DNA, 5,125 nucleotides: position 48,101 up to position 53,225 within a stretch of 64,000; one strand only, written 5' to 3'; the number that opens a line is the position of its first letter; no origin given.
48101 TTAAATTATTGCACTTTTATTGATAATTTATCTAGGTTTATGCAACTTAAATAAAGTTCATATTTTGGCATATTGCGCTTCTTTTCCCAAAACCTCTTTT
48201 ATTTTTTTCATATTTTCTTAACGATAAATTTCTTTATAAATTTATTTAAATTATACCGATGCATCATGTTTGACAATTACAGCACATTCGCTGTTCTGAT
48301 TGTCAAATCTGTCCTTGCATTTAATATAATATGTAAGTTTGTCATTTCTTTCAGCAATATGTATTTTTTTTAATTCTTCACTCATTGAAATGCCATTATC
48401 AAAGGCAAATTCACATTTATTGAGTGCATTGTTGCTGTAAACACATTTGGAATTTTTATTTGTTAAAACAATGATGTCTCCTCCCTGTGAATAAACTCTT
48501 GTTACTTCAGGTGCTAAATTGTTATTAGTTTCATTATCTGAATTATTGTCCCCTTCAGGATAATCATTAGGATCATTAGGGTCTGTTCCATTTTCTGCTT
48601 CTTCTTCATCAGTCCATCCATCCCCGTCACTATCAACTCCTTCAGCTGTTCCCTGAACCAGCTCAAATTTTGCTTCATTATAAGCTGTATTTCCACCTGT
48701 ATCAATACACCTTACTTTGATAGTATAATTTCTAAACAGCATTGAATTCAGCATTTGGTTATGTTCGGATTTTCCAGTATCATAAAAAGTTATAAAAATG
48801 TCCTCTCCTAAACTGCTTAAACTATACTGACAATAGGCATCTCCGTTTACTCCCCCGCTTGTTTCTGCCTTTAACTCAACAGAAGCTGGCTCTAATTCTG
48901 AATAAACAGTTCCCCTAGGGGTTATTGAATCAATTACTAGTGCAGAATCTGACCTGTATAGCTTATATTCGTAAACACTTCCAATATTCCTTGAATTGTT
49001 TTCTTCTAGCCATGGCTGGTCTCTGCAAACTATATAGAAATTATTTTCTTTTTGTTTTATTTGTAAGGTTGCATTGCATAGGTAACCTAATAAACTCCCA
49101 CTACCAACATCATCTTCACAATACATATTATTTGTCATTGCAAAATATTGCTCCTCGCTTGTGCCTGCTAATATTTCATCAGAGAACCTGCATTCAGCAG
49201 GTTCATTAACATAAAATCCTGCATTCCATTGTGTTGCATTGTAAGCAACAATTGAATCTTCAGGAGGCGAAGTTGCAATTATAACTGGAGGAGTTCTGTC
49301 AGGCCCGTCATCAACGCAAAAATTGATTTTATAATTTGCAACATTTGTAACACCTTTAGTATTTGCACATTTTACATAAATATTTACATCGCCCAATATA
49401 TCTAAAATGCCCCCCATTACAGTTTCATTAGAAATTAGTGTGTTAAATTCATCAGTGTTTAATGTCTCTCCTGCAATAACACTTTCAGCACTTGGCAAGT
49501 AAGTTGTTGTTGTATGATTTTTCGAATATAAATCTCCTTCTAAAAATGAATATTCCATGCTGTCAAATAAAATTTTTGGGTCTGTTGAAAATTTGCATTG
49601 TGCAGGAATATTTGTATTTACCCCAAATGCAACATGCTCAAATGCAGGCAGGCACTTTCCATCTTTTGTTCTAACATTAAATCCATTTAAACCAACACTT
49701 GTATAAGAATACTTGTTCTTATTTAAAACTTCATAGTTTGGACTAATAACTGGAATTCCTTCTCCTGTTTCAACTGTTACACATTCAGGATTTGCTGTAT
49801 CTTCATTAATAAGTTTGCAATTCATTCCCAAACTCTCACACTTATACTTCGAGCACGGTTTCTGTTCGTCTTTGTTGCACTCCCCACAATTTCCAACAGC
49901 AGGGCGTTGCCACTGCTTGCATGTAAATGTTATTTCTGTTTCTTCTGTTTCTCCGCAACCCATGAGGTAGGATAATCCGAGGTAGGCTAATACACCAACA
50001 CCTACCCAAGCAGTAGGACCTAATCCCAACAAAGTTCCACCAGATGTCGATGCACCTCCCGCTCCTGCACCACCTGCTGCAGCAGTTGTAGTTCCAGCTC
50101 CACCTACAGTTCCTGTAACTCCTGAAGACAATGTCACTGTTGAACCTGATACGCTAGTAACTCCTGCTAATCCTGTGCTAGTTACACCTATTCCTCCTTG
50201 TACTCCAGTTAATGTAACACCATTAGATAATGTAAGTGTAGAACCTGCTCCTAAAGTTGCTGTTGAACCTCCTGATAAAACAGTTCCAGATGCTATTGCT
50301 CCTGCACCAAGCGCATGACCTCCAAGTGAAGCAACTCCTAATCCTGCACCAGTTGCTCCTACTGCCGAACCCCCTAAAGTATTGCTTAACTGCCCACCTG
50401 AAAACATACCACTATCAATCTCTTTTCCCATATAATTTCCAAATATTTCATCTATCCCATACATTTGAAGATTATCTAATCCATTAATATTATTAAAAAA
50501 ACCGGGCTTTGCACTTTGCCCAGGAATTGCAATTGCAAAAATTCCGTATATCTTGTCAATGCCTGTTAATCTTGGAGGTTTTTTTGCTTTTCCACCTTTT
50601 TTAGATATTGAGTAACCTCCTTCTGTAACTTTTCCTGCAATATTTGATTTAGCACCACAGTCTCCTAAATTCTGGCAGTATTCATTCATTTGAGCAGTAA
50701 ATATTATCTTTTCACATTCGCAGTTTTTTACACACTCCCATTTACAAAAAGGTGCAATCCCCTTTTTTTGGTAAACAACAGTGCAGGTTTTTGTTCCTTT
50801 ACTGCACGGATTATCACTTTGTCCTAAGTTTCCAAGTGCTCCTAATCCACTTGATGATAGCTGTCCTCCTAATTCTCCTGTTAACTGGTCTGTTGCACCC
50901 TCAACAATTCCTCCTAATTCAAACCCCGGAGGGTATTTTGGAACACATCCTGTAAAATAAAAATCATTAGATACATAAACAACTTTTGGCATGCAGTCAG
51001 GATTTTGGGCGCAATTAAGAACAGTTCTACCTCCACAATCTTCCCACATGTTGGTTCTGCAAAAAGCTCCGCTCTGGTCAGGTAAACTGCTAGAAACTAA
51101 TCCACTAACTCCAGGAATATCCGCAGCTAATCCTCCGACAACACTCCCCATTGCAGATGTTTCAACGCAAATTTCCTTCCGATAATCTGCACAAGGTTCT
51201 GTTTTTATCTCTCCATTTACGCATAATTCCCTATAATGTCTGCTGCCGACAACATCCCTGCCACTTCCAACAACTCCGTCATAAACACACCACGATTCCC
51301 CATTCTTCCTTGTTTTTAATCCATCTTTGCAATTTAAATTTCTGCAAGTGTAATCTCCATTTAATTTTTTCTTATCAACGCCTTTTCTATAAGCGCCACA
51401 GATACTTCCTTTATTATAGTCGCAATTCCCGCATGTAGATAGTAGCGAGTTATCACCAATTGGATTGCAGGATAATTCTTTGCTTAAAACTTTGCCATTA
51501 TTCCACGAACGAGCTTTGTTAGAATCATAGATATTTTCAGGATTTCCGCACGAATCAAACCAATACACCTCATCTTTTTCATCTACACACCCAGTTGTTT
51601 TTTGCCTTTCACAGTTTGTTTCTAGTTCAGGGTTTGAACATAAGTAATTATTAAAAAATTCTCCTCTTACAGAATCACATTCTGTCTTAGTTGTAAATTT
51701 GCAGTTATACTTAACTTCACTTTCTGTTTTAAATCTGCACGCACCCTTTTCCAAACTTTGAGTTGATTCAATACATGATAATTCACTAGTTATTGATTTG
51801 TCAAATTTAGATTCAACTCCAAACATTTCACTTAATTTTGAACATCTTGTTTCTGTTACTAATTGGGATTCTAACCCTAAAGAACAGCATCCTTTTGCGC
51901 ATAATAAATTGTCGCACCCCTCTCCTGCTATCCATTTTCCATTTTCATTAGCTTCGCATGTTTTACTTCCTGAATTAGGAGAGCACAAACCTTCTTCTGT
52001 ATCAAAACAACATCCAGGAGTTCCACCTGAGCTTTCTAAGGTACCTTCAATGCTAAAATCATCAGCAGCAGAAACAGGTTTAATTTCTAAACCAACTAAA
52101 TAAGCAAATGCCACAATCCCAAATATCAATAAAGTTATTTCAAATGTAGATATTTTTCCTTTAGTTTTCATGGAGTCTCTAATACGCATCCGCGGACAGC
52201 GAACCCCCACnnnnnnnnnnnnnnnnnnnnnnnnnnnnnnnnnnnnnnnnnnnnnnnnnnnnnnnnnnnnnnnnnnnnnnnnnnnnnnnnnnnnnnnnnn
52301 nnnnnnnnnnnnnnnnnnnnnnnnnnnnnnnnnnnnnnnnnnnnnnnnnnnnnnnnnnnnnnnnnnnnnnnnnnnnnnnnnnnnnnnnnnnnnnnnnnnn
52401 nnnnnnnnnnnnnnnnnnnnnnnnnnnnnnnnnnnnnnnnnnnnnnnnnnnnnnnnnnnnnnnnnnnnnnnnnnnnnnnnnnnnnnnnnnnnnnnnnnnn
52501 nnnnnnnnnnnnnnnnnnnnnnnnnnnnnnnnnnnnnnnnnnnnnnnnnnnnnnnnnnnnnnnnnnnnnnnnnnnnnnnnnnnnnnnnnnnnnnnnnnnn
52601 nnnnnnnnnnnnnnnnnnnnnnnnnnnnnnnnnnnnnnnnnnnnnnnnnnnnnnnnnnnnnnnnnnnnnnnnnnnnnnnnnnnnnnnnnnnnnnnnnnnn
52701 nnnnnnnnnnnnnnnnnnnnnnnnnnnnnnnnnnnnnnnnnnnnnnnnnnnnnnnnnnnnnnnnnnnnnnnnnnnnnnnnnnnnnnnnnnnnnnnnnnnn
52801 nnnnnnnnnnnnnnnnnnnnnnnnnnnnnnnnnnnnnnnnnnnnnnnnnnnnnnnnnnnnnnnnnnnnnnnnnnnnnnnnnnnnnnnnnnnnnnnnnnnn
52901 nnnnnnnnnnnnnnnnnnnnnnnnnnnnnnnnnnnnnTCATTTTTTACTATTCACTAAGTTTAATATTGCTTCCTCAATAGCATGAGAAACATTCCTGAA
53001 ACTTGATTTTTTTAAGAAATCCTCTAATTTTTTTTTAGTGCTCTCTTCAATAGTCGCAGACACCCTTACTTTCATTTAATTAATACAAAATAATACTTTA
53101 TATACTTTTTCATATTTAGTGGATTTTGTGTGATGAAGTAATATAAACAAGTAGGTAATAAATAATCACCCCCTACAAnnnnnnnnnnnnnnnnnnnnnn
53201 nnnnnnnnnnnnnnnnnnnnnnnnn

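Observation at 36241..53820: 17.6-kb minus-strand block of prepilin-like proteins plus giant Cys-rich surface proteins: candidate undescribed surface or host-contact apparatus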

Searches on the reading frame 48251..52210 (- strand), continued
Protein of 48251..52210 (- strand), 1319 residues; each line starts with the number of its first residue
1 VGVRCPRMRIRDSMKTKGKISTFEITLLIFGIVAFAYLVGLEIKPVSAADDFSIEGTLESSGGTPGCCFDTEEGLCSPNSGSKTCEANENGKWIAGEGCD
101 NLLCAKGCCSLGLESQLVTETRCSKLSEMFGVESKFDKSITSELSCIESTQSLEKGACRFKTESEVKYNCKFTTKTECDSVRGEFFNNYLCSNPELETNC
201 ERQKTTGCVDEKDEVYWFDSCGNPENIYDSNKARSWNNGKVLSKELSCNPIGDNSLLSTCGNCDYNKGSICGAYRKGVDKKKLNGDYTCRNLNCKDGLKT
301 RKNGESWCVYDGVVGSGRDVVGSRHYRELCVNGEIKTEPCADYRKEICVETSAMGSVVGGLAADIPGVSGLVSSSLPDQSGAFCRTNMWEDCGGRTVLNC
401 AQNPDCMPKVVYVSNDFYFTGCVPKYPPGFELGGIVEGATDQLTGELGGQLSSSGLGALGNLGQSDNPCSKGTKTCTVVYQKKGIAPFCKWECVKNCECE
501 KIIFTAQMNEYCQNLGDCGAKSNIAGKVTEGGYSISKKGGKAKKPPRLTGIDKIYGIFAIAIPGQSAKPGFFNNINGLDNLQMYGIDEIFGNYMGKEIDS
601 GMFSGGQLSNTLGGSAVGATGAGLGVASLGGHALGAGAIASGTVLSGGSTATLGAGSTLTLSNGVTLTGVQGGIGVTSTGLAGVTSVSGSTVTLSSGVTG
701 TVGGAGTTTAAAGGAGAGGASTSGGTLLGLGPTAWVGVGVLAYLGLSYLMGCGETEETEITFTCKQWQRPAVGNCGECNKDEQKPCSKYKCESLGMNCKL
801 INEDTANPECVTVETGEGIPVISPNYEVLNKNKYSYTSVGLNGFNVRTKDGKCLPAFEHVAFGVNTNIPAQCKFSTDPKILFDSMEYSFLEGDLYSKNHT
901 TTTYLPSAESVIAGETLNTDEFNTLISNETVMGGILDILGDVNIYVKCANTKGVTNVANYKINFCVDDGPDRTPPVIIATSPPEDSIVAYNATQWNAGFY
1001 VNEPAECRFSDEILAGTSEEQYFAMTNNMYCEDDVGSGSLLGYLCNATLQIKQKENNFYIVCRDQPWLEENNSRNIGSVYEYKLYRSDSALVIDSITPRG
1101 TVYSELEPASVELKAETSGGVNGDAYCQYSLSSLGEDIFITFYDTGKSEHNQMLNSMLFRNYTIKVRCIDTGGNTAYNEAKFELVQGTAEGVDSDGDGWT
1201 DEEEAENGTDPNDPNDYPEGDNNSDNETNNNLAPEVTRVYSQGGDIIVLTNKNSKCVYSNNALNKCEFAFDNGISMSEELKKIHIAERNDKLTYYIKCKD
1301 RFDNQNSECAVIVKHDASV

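Call 45: predict_structure(alignment_id=A2)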
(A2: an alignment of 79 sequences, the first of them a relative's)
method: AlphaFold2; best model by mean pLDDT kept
length: 1184 residues; sequences in the alignment: 79
mean_pLDDT: 80.3   pTM: 0.60
mean pLDDT of the five models: 80.3, 79.0, 78.4, 78.0, 76.9
residues with pLDDT >= 90: 437; 70-90: 532; 50-70: 99; < 50: 116
segments of 3 or more residues with pLDDT < 50: 1-3, 27-47, 425-443, 573-635, 941-943
pLDDT, mean of each block of 10 residues (from residue 1): 66 85 57 31 43 87 87 89 78 82 82 80 76 72 82 82 79 90 88 87 91 89 87 86 90 88 76 90 89 90 92 76 92 92 90 87 91 85 83 90 90 92 50 38 68 92 81 92 95 94 90 88 89 86 77 55 52 40 31 25 23 28 30 51 69 76 92 91 86 93 86 90 95 93 95 89 93 93 86 87 86 77 74 85 90 94 91 76 85 88 88 90 87 82 66 92 90 68 69 92 93 82 92 88 60 75 86 90 87 91 89 92 93 83 91 91 89 88 78
secondary structure, 60 per line:
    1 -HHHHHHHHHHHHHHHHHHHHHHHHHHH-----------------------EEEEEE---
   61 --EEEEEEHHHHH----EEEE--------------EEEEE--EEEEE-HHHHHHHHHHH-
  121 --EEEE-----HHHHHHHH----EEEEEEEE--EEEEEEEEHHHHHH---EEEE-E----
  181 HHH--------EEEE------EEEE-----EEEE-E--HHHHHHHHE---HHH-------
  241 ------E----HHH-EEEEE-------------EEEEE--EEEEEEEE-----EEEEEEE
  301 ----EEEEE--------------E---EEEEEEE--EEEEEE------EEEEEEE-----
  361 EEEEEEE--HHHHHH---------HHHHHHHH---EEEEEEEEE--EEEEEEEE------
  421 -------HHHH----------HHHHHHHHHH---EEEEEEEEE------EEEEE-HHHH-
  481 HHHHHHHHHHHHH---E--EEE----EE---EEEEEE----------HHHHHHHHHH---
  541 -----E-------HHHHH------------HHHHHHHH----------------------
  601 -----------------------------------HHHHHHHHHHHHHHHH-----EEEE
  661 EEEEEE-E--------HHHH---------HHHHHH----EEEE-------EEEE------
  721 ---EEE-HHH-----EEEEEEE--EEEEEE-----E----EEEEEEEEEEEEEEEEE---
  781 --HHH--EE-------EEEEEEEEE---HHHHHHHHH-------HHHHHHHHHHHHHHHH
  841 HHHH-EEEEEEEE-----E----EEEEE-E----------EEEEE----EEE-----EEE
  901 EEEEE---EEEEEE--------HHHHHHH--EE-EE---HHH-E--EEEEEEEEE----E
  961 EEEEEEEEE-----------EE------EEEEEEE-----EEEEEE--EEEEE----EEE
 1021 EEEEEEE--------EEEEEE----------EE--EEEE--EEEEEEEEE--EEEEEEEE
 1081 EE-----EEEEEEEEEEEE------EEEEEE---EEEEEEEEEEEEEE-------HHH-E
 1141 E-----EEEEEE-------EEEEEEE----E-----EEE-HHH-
elements in order (helices of 4 or more, strands of 3 or more residues): H2-28 E52-57 E63-68 H69-73 E78-81 E96-100 E103-107 H109-119 E123-126 H132-139 E144-151 E154-161 H162-167 E171-174 E192-195 E202-205 E211-214 H219-226 E256-260 E274-278 E281-288 E294-300 E305-309 E328-334 E337-342 E349-355 E361-367 H370-375 H385-392 E396-404 E407-414 H428-431 H442-451 E455-463 E470-474 H476-479 H481-493 E500-502 E512-517 H528-537 H554-558 H571-578 H636-651 E657-666 H677-680 H690-695 E700-703 E711-714 E724-726 E736-742 E745-750 E761-777 E797-805 H809-817 H825-844 E846-853 E864-868 E881-885 E890-892 E898-905 E909-914 H923-929 E947-955 E960-969 E989-995 E1001-1006 E1009-1013 E1018-1027 E1036-1041 E1056-1059 E1062-1070 E1073-1082 E1088-1099 E1106-1111 E1115-1128 E1147-1152 E1160-1166 E1177-1179

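Call 47: fold_search(model_id=the predicted structure, library=pdb)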
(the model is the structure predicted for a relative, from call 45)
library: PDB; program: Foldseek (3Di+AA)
matches with E <= 10: 1629; with E <= 0.001: 436
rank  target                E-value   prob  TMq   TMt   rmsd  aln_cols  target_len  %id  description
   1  5j5j_A                1.6e-10  1.00  0.08  0.14  31.2       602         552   10  Crystal structure of a chimera of human Desmocollin-2 EC1 and human Desmoglein-2 EC2-EC5 (released 2016-06-22)
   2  5erd_B                2.6e-10  1.00  0.09  0.14  25.0       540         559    9  Crystal structure of human Desmoglein-2 ectodomain (released 2016-06-22)
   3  7sqc_O0               3.8e-10  1.00  0.10  0.10  32.0       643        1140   10  Ciliary C1 central pair apparatus isolated from Chlamydomonas reinhardtii (released 2022-04-13)
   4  2jll                  5.3e-10  1.00  0.11  0.26  17.1       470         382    9  Crystal structure of NCAM2 IgIV-FN3II (released 2009-11-17)
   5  9flw_A                8.1e-10  1.00  0.11  0.21  33.8       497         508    9  CryoEM structure of the fragment-6 (3571-4078) in the grappling hook protein A (GhpA) in the bacterium Aureispira sp.  (released 2024-10-16)
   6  9g8b_A                1.5e-09  1.00  0.14  0.32  22.8       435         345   12  CryoEM structure of the fragment-2 (2892-3236) in the grappling hook protein A (GhpA) in the bacterium Aureispira sp.  (released 2024-10-16)
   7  5szm_A                1.6e-09  1.00  0.10  0.21  20.3       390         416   11  Protocadherin gamma A8 extracellular cadherin domains 1-4 (released 2016-10-19)
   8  9fls_A                1.8e-09  1.00  0.13  0.30  24.3       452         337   11  CryoEM structure of the fragment-3 (2061-2397) in the grappling hook protein A (GhpA) in the bacterium Aureispira sp.  (released 2024-10-16)
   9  6vg1_A                2.0e-09  1.00  0.10  0.15  37.8       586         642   12  xenopus protocadherin 8.1 EC1-6 (released 2020-03-11)
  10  5erd_A                2.4e-09  1.00  0.08  0.14  26.7       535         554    9  Crystal structure of human Desmoglein-2 ectodomain (released 2016-06-22)
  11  6e6b_A                3.8e-09  1.00  0.10  0.16  37.0       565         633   10  Crystal structure of the Protocadherin GammaB4 extracellular domain (released 2019-04-10)
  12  5iry_A                4.0e-09  1.00  0.09  0.15  32.7       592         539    9  Crystal structure of human Desmocollin-1 ectodomain (released 2016-06-22)
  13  9flp_A                4.2e-09  1.00  0.13  0.16  28.1       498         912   12  CryoEM structure of the neck (1403-2314) in the grappling hook protein A (GhpA) in the bacterium Aureispira sp. CCB-QB (released 2024-10-16)
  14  8dfp_B                4.7e-09  1.00  0.14  0.30  26.6       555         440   10  Ectodomain of full-length KIT(DupA502,Y503)-SCF dimers (released 2023-03-29)
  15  5v5x_D                4.7e-09  1.00  0.10  0.20  28.3       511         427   11  Protocadherin gammaB7 EC3-6 cis-dimer structure (released 2017-11-01)
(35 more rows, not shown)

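Call 69: fold_search(model_id=the predicted structure, library=viral)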
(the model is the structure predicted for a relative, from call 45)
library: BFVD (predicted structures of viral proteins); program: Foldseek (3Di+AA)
matches with E <= 10: 634; with E <= 0.001: 210
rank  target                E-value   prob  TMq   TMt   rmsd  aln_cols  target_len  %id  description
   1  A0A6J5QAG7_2          6.8e-12  1.00  0.10  0.14  20.0       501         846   11  Tip attachment protein J [uncultured Caudovirales phage]
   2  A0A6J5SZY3            1.2e-11  1.00  0.10  0.10  22.9       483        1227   12  Ig [uncultured Caudovirales phage]
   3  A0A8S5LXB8            9.8e-11  1.00  0.12  0.19  22.9       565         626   11  Uncharacterized protein [Siphoviridae sp. ctRiO19]
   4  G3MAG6                2.3e-10  1.00  0.10  0.10  38.0       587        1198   11  Gp425 [Bacillus phage G]
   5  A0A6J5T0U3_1          2.7e-10  1.00  0.10  0.12  24.1       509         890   12  Ig [uncultured Caudovirales phage]
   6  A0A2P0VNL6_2          3.7e-10  1.00  0.15  0.18  33.9       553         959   10  Fibronectin type III domain-containing protein [Tetraselmis virus 1]
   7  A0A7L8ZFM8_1          3.9e-10  1.00  0.10  0.11  23.1       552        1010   11  (no name in the UniProt tables at hand)
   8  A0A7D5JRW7            5.4e-10  1.00  0.09  0.08  29.9       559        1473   11  (no name in the UniProt tables at hand)
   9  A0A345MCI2            1.1e-09  1.00  0.10  0.12  25.8       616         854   11  Minor tail protein [Gordonia phage Teatealatte]
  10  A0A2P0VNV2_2          2.6e-09  1.00  0.12  0.11  29.8       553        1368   11  Fibronectin type III domain-containing protein [Tetraselmis virus 1]
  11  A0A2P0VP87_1          3.0e-09  1.00  0.11  0.12  20.0       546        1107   13  Fibronectin type III domain-containing protein [Tetraselmis virus 1]
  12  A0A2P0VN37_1          3.0e-09  1.00  0.10  0.13  33.1       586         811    9  Concanavalin A-like lectin/glucanase domain-containing protein [Tetraselmis virus 1]
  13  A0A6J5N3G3            3.5e-09  1.00  0.14  0.18  19.0       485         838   10  Tip attachment protein J [uncultured Caudovirales phage]
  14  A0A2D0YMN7            4.4e-09  1.00  0.09  0.17  20.7       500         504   12  Ig-like domain-containing protein [Vibrio phage JSF9]
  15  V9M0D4                6.7e-09  1.00  0.10  0.10  40.5       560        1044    8  Big-1 domain-containing protein [Vibrio phage VP4B]
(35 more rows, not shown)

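Call 76: search_protein_families(library=phrogs, max_evalue=0.01, proteins=[window:48251-52171:-])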
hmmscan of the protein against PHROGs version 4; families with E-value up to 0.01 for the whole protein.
window:48251-52171:- (1306 aa): 1 family
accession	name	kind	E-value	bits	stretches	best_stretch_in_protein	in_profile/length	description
phrog_36046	-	unknown function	6.9e-06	26.2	1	1163-1217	313-368/506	-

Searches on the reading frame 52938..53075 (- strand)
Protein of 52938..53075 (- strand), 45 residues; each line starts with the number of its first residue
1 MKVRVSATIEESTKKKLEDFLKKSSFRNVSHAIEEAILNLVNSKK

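Call 3: search_protein_families(library=pfam, max_evalue=0.1, proteins=[window:52938-53075:-])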
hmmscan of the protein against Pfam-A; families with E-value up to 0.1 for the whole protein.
window:52938-53075:- (45 aa): 1 family
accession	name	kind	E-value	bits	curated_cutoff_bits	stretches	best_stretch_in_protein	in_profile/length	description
PF01402.27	RHH_1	-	0.0017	18.7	20.5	1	4-41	1-37/39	Ribbon-helix-helix protein, copG family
